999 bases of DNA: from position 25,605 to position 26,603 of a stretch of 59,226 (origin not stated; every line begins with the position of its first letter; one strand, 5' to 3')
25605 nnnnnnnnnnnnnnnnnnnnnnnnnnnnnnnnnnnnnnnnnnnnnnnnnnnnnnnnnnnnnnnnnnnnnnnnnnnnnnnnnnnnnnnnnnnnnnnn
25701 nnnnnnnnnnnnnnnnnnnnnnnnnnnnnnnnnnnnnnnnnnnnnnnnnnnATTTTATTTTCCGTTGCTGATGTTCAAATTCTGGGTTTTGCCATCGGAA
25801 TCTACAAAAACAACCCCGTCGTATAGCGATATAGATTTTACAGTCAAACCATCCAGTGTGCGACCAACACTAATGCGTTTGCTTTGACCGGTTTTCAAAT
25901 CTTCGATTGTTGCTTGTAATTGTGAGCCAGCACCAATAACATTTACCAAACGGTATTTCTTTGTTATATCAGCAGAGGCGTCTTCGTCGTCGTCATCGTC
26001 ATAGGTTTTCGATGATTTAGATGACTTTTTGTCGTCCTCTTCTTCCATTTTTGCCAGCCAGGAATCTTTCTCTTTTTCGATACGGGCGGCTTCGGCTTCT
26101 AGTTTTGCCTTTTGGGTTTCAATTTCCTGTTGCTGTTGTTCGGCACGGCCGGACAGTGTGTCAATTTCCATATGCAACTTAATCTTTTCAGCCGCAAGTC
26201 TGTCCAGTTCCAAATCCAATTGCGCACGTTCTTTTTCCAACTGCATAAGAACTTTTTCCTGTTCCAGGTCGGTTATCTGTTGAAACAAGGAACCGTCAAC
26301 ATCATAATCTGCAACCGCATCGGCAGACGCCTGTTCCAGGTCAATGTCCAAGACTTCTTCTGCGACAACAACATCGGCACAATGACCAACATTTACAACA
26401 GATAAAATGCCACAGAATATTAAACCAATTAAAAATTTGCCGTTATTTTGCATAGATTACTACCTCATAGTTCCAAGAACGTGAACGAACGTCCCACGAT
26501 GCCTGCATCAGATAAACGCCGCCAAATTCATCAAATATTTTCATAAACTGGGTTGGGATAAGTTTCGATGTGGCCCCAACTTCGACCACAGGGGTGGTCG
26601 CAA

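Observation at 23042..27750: Stand-alone type IVb (R64/PAPI-1-like) PilO-PilP-ATPase-platform module lacking a secretin, prepilin and peptidase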

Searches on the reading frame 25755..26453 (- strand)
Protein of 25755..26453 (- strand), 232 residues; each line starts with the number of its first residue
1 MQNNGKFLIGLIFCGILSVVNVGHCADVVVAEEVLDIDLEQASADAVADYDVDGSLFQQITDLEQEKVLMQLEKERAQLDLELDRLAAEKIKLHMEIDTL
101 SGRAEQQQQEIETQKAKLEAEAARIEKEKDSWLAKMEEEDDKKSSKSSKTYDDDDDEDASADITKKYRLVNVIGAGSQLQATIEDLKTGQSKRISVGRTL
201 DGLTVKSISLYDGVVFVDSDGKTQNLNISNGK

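Call 3: search_protein_families(library=pfam, proteins=[window:25755-26453:-], max_evalue=0.01)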
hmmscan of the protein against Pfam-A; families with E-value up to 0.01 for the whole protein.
window:25755-26453:- (232 aa): 0 families

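Call 4: search_protein_families(library=ncbifam, proteins=[window:25755-26453:-], max_evalue=0.01)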
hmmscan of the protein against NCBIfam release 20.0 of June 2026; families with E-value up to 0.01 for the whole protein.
window:25755-26453:- (232 aa): 1 family
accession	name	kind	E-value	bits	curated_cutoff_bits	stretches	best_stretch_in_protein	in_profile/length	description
TIGR03021.1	pilP_fam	equivalog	2.9e-08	34.8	34.65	1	105-212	8-114/119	type IV pilus biogenesis protein PilP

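Call 12: search_solved_structures(query=window:25755-26453:-, max_evalue=10)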
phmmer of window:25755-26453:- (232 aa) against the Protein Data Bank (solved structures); distinct sequences matched with E-value up to 10: 12.
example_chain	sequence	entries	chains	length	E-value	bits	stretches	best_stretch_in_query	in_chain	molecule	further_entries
7xq3_A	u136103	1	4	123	0.12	15.7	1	2-48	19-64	Thioredoxin domain-containing protein 17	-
7xpw_A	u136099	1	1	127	0.12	15.7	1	2-48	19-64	Thioredoxin domain-containing protein 17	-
3a5t_A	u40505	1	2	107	0.19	15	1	70-109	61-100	Transcription factor MafG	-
5fyw_X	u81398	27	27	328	0.21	14.9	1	119-186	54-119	TRANSCRIPTION INITIATION FACTOR IIE SUBUNIT BETA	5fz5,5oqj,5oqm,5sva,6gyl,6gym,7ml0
7x5e_A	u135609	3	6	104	0.23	14.8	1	70-108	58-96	Transcription factor MafG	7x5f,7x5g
9dsm_A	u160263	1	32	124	0.45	13.8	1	56-119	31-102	Sjogren's Syndrome Nuclear Autoantigen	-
8bd7_W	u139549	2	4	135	0.6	13.4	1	72-141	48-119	Intraflagellar transport particle protein IFT20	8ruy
3s9g_A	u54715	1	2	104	1.5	12.1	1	63-113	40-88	Protein HEXIM1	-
2nca_A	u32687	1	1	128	2.2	11.5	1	55-145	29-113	Hsp90 co-chaperone Cdc37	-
5vpa_A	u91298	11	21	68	2.7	11.3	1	73-130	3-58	Protein fosB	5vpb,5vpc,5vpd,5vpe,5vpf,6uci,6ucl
9oc3_F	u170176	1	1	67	3.3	11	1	73-130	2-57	Protein FosB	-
5cws_C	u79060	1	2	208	8.4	9.7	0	73-147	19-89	Nucleoporin NSP1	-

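Call 71: find_homologous_proteins(query=window:25755-26453:-, max_evalue=0.001)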
Query window:25755-26453:- (232 aa): 1191 proteins with E <= 0.001 among 2441 candidates; the best 120 are listed.
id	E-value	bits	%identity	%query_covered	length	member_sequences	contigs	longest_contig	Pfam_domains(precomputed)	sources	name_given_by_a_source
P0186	8.7e-137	472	99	100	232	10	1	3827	-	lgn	-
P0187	9.1e-132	455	97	100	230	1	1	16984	-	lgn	-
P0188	5.7e-131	453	96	100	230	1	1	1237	-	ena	-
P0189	2.9e-125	434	91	100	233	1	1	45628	-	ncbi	-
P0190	9.2e-115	400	84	100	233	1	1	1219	-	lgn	-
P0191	1.2e-114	399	83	100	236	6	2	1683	-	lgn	-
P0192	4.7e-98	345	76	100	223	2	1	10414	-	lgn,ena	-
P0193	6.1e-98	345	74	100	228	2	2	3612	-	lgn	-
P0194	6.7e-98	345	75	100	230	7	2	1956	-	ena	-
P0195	1.9e-97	343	77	100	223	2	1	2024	-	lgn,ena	-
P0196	2.3e-97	343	76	100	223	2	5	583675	-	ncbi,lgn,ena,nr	ncbi:MAG: hypothetical protein IJW84_03615 [Alphaproteobacteria bacterium]|nr:hypothetical protein [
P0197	2.5e-97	343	76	100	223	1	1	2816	-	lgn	-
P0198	3.9e-97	342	76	100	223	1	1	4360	-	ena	-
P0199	3.9e-97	342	76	100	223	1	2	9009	-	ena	-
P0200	4.8e-97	342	76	100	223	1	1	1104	-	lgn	-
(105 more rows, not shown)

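Call 81: predict_structure(alignment_id=A3)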
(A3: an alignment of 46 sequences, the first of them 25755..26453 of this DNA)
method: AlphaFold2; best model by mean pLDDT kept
length: 232 residues; sequences in the alignment: 46
mean_pLDDT: 77.9   pTM: 0.31
mean pLDDT of the five models: 77.9, 77.6, 77.5, 76.9, 76.8
residues with pLDDT >= 90: 81; 70-90: 91; 50-70: 26; < 50: 34
segments of 3 or more residues with pLDDT < 50: 23-36, 144-159, 230-232
pLDDT, mean of each block of 10 residues (from residue 1): 67 70 45 52 73 76 89 94 95 94 94 95 92 81 45 40 82 85 89 89 88 88 78 34
secondary structure, 60 per line:
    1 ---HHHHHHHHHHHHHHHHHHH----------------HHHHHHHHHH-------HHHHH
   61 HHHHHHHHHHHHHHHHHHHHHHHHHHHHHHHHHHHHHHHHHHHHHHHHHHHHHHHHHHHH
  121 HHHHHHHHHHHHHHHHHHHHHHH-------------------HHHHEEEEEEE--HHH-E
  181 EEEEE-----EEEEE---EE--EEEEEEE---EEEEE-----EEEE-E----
elements in order: H4-22 H39-48 H56-143 H163-166 E167-173 E180-185 E191-195 E203-209 E213-217 E223-226

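Call 83: fold_search(model_id=the predicted structure, library=pdb)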
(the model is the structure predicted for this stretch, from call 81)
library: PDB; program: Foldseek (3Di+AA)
matches with E <= 10: 1113; with E <= 0.001: 0
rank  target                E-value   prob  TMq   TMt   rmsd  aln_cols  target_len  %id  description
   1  2ivw_MODEL_1_A        3.4e-03  1.00  0.22  0.42  11.3       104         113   20  The solution structure of a domain from the Neisseria meningitidis PilP pilot protein. (released 2007-02-13)
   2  2lc4_MODEL_1_A        3.6e-02  0.99  0.22  0.44  13.3        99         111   17  Solution Structure of PilP from Pseudomonas aeruginosa (released 2011-12-21)
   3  3oss_C                6.1e-02  1.00  0.22  0.69   3.0        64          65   22  The crystal structure of enterotoxigenic Escherichia coli GspC-GspD complex from the type II secretion system (released 2011-08-03)
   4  7asi                  9.7e-02  0.66  0.12  0.19  15.4        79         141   16  Fixed-target serial femtosecond crystallography using in cellulo grown Neurospora crassa HEX-1 microcrystals. (Chips 1+2 (released 2021-06-23)
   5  7muc_Af               1.3e-01  0.98  0.20  0.64   3.0        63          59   22  Legionella pneumophila Dot/Icm T4SS C1 Reconstruction (released 2021-10-06)
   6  3jc8_Pa               1.4e-01  0.98  0.23  0.33   8.8        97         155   15  Architectural model of the type IVa pilus machine in a piliated state (released 2016-03-16)
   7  8cgx                  1.6e-01  0.63  0.12  0.19  14.5        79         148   15  structure of HEX-1 from N. crassa crystallized in cellulo, diffracted at 100K and resolved using XDS (released 2024-02-21)
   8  8cd4                  1.6e-01  0.60  0.12  0.20  14.6        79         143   15  structure of HEX-1 from N. crassa crystallized in cellulo (cytosol), diffracted at 100K and resolved using CrystFEL (released 2024-02-21)
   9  8cd5                  1.6e-01  0.60  0.12  0.19  14.5        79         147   15  structure of HEX-1 from N. crassa crystallized in cellulo, diffracted at 100K and resolved using CrystFEL (released 2024-02-21)
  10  6rji                  1.6e-01  0.13  0.10  0.13  17.6        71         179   22  X-ray structure of the elongation factor P of S. aureus (released 2020-04-01)
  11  7oio_MODEL_1_A        1.6e-01  0.96  0.23  0.35   8.8        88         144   24  Solution structure of Legionella pneumophila LspC (released 2022-06-01)
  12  4av2_M                1.8e-01  0.99  0.23  0.59   4.4        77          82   22  Single particle electron microscopy of PilQ dodecameric complexes from Neisseria meningitidis. (released 2012-10-17)
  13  8cd6                  2.0e-01  0.57  0.12  0.20  14.3        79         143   15  structure of HEX-1 (cyto V2) from N. crassa grown in living insect cells, diffracted at 100K and resolved using CrystFEL (released 2024-02-21)
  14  2y4y_B                2.3e-01  1.00  0.25  0.69   2.7        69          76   16  Structure of a domain from the type IV pilus biogenesis lipoprotein PilP, from Pseudomonas aeruginosa (released 2012-01-18)
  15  4hxg_I                2.5e-01  0.14  0.10  0.05  14.1        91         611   13  Pyrococcus horikoshii acylaminoacyl peptidase (orthorhombic crystal form) (released 2013-05-08)
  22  2y4y_C                5.0e-01  0.93  0.22  0.57   3.3        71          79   18  Structure of a domain from the type IV pilus biogenesis lipoprotein PilP, from Pseudomonas aeruginosa (released 2012-01-18)
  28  2y4y_D                5.6e-01  0.98  0.24  0.64   2.6        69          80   16  Structure of a domain from the type IV pilus biogenesis lipoprotein PilP, from Pseudomonas aeruginosa (released 2012-01-18)
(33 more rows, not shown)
